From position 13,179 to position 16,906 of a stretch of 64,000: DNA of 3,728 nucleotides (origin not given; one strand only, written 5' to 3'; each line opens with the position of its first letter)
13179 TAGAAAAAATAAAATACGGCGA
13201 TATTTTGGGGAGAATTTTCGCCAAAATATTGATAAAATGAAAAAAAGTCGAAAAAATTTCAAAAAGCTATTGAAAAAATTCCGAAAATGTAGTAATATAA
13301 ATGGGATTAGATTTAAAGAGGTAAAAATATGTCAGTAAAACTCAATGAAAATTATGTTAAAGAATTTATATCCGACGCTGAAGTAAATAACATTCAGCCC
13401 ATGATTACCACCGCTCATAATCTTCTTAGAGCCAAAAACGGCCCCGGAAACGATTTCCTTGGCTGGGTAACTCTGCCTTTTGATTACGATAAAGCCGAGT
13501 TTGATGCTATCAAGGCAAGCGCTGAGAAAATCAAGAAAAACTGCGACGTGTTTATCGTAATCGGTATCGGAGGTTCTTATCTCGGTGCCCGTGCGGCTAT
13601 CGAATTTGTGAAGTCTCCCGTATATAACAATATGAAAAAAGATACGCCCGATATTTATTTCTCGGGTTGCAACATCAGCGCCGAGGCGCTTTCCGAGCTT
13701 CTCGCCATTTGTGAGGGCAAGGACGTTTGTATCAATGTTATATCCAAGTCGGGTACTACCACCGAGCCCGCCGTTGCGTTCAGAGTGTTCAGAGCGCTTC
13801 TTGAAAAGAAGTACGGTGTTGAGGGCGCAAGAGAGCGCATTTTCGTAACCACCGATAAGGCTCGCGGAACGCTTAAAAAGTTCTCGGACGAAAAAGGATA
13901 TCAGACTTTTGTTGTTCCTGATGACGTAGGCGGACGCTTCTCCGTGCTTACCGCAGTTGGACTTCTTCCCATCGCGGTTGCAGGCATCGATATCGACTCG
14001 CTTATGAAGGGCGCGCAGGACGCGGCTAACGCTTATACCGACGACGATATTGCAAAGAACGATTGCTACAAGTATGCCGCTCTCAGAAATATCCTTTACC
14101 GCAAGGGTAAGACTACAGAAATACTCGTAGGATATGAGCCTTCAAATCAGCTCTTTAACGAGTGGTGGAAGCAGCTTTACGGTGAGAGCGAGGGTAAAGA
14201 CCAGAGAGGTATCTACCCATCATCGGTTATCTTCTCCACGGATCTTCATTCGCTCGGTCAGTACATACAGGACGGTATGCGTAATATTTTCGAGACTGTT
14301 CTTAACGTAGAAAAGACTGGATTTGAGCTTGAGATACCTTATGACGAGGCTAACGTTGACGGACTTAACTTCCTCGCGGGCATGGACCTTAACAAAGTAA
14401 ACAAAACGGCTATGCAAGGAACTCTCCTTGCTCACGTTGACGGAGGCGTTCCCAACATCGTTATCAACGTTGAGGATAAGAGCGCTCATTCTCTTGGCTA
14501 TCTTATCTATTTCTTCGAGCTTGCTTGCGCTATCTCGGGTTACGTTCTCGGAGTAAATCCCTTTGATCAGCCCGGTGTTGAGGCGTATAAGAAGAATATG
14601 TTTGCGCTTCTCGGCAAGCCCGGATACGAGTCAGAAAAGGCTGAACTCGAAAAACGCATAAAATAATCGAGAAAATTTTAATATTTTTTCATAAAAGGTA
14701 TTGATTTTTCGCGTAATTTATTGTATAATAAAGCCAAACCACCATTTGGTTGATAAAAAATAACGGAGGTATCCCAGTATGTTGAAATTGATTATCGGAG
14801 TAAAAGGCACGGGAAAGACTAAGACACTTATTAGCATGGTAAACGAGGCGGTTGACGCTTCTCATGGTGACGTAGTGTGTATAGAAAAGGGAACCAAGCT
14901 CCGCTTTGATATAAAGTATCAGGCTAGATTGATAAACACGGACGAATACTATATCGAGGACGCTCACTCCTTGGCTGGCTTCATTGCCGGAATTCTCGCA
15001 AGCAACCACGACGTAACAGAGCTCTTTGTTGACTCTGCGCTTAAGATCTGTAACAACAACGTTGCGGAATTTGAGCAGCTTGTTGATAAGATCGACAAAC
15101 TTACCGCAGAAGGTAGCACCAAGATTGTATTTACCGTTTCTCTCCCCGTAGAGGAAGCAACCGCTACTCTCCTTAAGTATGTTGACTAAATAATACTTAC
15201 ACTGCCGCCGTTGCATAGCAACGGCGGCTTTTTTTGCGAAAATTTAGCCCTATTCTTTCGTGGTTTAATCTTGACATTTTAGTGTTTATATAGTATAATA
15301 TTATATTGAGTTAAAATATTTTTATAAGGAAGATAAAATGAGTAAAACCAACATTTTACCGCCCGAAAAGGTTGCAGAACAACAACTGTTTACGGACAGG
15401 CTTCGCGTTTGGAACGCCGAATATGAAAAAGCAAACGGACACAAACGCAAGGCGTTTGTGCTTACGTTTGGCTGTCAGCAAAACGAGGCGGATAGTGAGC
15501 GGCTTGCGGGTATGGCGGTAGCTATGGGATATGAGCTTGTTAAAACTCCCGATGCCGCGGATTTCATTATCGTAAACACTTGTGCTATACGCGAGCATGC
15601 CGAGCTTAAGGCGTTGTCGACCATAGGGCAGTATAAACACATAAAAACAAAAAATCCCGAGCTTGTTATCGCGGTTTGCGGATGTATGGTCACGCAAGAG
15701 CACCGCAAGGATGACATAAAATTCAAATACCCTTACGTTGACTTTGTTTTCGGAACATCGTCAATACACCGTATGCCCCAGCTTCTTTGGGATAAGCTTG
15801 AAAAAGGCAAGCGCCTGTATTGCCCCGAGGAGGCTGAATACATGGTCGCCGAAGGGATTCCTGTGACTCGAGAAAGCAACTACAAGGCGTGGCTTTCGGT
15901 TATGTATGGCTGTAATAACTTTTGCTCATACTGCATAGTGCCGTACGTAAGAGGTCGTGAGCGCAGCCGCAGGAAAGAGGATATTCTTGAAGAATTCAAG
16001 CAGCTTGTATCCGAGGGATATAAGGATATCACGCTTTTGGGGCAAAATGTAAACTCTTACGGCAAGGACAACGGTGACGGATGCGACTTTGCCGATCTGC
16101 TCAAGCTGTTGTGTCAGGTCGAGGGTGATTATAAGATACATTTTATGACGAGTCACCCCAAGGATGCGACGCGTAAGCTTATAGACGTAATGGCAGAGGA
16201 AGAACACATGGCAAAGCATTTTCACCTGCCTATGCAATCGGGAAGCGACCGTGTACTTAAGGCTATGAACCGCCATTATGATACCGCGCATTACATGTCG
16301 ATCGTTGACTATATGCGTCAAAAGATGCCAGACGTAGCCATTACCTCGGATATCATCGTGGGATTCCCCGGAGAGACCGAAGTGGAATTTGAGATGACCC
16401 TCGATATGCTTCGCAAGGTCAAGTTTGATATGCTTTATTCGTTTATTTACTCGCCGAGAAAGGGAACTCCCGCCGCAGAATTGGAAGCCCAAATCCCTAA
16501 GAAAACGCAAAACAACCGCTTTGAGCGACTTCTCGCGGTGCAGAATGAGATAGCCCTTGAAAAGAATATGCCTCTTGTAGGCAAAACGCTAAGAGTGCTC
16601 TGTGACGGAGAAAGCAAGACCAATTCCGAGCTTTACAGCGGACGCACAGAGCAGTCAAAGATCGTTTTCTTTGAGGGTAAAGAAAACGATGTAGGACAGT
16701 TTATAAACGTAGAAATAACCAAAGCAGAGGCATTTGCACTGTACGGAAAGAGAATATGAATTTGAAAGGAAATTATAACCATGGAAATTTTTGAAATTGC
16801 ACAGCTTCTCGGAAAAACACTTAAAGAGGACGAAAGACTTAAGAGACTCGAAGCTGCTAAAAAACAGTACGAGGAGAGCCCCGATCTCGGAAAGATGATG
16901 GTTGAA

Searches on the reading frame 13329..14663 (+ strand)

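Call 77: search_protein_families(library=padloc, proteins=[window:13329-14663:+], max_evalue=0.00001)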
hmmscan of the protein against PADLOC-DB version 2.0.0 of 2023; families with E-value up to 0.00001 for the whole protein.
window:13329-14663:+ (445 aa): 0 families

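Call 78: search_protein_families(library=pfam, proteins=[window:13329-14663:+], max_evalue=0.00001)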
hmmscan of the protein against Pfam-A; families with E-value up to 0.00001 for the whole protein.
window:13329-14663:+ (445 aa): 1 family
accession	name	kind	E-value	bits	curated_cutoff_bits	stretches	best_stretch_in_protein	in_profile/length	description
PF00342.24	PGI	-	9.2e-22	77.7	22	1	70-422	94-460/486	Phosphoglucose isomerase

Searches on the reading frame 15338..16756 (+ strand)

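Call 77: search_protein_families(library=padloc, proteins=[window:15338-16756:+], max_evalue=0.00001)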
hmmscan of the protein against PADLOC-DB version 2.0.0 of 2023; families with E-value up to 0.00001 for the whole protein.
window:15338-16756:+ (473 aa): 0 families

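Call 78: search_protein_families(library=pfam, proteins=[window:15338-16756:+], max_evalue=0.00001)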
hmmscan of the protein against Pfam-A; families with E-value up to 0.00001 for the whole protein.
window:15338-16756:+ (473 aa): 4 families
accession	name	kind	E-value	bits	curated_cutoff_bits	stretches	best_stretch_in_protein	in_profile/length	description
PF04055.27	Radical_SAM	-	6e-29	101.8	29.5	1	187-358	2-166/166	Radical SAM superfamily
PF00919.26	UPF0004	-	3.6e-27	94.7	27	1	38-139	1-98/98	Uncharacterized protein family UPF0004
PF01938.26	TRAM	-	1.9e-10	40.9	21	1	414-471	4-59/61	TRAM domain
PF18693.7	TRAM_2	-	6.5e-08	33.1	27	1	414-473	1-63/63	TRAM domain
